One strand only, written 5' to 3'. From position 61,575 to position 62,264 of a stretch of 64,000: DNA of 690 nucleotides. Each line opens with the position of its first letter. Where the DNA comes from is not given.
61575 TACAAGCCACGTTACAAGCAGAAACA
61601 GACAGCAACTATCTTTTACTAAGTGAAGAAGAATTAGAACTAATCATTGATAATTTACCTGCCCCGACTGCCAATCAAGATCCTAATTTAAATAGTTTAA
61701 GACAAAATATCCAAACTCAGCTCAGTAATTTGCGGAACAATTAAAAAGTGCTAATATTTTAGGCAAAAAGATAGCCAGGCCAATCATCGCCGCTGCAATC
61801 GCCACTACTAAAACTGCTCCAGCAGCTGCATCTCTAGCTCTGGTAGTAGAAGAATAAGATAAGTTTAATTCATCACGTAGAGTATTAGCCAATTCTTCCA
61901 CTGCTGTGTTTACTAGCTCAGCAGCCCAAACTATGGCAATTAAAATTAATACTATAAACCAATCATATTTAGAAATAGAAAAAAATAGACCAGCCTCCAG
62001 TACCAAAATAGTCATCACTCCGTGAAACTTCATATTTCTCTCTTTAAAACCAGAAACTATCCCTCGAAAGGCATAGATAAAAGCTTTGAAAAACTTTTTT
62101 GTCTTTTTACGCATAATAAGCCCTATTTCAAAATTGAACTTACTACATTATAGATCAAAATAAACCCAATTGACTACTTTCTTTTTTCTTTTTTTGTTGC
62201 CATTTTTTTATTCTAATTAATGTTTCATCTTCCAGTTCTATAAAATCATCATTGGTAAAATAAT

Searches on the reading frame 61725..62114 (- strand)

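Call 70: search_protein_families(library=ncbifam, proteins=[window:61725-62114:-], max_evalue=0.001)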
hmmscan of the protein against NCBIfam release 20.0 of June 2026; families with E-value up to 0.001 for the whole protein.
window:61725-62114:- (130 aa): 1 family
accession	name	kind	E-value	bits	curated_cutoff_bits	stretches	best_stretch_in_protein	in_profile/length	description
NF033740.0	MarP_fam_protase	equivalog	0.00029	20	250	1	11-112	9-114/390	MarP family serine protease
